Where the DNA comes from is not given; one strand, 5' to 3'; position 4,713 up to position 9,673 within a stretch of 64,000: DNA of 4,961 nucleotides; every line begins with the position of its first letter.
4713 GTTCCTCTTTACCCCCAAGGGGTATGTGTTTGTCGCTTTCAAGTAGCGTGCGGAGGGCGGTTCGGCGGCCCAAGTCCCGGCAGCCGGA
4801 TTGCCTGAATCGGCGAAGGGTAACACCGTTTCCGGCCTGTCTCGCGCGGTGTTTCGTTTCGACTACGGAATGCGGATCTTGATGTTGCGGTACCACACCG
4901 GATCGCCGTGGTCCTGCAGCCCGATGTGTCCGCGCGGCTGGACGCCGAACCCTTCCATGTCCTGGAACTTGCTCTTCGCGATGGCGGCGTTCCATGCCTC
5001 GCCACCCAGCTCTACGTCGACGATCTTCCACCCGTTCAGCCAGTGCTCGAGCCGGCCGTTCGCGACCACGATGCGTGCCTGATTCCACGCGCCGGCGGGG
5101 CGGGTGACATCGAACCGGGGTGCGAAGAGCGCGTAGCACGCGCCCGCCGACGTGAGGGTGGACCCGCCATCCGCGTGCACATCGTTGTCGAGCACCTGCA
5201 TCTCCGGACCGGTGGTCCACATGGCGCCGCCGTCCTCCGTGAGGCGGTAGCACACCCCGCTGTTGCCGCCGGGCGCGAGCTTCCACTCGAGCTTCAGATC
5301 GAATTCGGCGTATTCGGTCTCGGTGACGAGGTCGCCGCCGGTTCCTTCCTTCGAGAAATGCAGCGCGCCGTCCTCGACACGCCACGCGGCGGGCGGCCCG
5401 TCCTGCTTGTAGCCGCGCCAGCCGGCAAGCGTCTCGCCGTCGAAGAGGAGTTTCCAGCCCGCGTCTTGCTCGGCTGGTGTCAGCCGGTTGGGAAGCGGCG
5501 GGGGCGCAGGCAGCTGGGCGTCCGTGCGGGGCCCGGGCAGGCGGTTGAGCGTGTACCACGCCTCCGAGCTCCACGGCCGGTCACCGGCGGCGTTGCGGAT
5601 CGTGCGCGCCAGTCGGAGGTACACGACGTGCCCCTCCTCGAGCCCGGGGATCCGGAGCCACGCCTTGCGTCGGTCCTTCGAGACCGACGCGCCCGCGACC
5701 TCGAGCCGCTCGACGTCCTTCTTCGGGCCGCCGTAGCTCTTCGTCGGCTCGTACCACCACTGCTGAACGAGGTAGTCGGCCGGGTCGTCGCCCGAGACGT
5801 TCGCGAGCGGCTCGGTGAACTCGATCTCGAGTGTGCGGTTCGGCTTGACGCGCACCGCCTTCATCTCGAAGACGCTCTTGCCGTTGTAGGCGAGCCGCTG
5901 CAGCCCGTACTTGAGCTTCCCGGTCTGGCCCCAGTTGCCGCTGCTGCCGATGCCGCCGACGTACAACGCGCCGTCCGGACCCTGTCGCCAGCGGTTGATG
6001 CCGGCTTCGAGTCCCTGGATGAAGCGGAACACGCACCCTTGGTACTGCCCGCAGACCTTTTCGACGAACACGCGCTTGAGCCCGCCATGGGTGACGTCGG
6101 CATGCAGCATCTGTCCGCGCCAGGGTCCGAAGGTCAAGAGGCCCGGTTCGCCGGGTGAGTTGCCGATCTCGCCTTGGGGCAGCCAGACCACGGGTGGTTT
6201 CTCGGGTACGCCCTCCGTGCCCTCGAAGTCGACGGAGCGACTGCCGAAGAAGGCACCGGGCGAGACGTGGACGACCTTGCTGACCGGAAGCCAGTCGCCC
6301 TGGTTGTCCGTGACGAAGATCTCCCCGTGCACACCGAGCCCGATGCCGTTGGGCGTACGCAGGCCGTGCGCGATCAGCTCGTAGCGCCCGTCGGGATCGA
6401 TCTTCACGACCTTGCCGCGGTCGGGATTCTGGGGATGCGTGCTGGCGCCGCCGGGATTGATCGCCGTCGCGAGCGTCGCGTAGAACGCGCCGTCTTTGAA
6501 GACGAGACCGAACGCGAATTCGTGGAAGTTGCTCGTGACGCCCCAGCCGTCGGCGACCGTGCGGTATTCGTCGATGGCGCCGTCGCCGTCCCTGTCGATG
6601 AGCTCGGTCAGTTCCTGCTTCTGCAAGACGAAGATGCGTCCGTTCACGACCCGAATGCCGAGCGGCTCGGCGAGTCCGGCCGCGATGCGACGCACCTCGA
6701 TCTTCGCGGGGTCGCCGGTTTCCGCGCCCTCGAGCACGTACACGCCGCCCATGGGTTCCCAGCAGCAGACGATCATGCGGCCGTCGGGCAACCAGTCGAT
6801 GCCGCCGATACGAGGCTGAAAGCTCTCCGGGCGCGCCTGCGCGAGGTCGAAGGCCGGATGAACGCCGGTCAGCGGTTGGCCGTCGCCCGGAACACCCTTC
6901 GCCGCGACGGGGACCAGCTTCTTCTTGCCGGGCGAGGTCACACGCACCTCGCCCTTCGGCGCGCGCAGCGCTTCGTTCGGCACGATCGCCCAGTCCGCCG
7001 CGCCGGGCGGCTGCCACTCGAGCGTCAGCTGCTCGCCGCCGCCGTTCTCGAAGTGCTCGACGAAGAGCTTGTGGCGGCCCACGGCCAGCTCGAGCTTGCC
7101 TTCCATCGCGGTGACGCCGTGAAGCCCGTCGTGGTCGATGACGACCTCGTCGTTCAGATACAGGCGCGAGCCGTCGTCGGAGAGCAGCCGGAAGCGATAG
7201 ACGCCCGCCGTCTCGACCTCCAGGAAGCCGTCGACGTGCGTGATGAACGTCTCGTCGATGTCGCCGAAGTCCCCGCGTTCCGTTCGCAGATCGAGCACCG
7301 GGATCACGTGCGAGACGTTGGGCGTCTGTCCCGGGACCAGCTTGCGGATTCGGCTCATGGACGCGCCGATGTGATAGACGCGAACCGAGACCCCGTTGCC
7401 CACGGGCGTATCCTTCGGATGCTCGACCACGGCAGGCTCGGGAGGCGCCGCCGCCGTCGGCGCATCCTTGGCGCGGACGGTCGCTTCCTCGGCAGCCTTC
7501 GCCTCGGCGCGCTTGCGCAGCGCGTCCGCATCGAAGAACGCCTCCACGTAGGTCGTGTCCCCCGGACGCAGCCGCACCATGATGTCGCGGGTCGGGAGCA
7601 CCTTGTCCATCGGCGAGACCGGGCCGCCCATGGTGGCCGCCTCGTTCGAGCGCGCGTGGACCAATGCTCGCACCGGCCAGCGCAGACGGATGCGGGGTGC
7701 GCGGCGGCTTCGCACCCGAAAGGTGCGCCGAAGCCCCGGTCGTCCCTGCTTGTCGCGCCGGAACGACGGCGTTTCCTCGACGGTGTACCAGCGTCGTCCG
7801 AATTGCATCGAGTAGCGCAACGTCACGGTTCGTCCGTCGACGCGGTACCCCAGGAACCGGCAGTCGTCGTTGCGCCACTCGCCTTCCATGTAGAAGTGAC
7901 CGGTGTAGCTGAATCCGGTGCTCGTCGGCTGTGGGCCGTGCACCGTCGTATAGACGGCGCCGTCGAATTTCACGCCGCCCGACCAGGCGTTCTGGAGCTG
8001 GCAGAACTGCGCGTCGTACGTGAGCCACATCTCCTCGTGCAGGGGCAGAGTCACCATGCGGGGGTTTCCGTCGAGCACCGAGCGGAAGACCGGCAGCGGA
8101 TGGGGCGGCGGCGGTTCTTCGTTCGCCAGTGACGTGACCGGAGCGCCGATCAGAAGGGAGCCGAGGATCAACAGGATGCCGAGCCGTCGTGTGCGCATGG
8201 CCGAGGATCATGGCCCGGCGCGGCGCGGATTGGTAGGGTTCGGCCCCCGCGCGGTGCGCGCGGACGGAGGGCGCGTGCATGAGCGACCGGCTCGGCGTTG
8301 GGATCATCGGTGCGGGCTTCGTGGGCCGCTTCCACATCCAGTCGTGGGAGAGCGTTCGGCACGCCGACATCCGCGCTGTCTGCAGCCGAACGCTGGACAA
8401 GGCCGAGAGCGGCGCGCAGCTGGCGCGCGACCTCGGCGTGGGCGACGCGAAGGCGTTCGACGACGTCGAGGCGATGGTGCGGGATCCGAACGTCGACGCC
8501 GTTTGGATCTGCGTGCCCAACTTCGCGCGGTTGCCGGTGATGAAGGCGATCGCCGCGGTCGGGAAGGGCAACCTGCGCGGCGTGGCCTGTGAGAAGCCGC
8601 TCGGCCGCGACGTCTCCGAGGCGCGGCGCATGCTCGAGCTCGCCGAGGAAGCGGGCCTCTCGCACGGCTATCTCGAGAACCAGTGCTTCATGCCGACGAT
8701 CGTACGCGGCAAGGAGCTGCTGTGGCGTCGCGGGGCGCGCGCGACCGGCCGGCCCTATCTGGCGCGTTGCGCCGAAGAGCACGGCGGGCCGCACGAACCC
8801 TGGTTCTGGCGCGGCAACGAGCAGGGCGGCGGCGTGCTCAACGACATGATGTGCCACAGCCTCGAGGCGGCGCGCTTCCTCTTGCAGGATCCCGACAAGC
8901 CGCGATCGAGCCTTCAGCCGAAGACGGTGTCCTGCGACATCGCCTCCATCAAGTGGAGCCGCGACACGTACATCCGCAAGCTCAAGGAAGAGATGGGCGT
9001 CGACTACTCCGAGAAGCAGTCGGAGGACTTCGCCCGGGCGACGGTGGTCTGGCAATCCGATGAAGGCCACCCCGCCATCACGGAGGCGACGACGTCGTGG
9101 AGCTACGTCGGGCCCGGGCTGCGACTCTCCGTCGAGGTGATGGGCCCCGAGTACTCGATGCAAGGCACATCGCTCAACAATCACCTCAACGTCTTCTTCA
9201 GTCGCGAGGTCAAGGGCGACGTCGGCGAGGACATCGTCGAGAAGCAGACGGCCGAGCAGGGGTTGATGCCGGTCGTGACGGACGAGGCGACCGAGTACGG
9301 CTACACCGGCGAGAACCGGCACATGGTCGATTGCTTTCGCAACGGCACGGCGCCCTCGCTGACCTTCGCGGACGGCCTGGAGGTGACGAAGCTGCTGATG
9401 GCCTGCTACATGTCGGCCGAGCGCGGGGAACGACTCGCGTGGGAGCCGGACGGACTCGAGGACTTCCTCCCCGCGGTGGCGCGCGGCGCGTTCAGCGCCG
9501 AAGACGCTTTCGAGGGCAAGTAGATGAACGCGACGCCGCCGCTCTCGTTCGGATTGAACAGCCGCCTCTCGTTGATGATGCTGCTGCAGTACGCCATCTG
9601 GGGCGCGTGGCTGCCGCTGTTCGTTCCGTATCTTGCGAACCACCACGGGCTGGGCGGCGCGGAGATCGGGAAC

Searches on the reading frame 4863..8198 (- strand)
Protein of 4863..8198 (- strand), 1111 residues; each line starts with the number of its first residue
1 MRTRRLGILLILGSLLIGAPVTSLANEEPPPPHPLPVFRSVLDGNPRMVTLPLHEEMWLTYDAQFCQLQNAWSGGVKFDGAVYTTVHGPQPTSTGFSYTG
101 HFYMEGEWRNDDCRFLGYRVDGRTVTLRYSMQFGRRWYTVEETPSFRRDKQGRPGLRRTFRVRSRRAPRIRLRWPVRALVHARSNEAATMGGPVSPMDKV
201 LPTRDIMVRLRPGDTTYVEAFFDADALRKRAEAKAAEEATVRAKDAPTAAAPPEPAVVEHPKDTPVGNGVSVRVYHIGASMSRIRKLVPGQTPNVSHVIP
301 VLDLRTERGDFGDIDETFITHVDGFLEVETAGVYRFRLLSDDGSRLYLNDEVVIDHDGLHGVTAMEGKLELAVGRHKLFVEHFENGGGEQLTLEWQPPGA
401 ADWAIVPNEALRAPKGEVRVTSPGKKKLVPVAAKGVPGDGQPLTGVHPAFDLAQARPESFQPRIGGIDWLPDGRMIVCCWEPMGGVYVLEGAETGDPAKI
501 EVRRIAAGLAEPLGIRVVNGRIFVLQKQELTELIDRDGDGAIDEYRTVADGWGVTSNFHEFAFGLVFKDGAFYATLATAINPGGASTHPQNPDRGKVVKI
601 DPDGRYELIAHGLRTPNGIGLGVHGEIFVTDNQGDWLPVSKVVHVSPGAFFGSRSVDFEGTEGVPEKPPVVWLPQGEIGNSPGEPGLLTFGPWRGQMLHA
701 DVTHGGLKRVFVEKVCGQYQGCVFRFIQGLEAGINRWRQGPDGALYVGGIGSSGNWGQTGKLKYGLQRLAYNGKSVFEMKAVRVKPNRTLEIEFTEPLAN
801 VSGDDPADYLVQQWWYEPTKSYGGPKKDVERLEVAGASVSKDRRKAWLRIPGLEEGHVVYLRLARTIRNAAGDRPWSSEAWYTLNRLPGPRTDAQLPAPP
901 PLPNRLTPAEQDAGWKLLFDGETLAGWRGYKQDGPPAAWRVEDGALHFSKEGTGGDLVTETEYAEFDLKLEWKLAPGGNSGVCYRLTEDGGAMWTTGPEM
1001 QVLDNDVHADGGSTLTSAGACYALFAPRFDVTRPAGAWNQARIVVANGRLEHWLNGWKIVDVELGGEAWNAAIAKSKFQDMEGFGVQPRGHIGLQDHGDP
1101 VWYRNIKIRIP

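Call 97: search_protein_families(library=pfam, proteins=[window:4863-8198:-], max_evalue=0.001)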
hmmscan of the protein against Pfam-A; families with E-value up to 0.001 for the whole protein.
window:4863-8198:- (1111 aa): 3 families
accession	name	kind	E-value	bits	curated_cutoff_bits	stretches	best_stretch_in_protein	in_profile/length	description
PF06439.18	3keto-disac_hyd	-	4.1e-51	174.1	26.8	1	914-1109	1-187/187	3-keto-disaccharide hydrolase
PF07691.17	PA14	-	7.8e-15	55.4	24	1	310-401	38-139/147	PA14 domain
PF23500.1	DUF7133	-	8.1e-08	32.4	27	1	505-634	79-208/385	Domain of unknown function (DUF7133)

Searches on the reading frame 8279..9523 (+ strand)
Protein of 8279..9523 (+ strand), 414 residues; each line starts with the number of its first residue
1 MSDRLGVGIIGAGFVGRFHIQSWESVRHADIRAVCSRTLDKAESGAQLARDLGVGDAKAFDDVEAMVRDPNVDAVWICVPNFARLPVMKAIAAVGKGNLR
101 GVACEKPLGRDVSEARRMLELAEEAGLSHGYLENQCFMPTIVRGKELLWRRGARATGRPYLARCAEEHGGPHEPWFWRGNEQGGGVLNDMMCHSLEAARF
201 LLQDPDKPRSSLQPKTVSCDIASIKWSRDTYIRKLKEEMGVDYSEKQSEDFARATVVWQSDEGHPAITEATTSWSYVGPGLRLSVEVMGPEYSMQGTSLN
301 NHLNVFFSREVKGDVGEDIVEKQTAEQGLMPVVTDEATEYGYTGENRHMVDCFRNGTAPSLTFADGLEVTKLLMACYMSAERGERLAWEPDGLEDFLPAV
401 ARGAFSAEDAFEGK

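Call 97: search_protein_families(library=pfam, proteins=[window:8279-9523:+], max_evalue=0.001)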
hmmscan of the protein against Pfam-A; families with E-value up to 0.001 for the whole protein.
window:8279-9523:+ (414 aa): 3 families
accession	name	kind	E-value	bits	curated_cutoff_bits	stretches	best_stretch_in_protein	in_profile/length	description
PF01408.29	GFO_IDH_MocA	-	1e-20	75.1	24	1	6-127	2-114/120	Oxidoreductase family, NAD-binding Rossmann fold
PF22725.1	GFO_IDH_MocA_C3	-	2.7e-09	37.5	27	1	155-289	12-118/124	GFO/IDH/MocA C-terminal domain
PF02894.22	GFO_IDH_MocA_C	-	1.6e-08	35.1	22.9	1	173-384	28-214/218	Oxidoreductase family, C-terminal alpha/beta domain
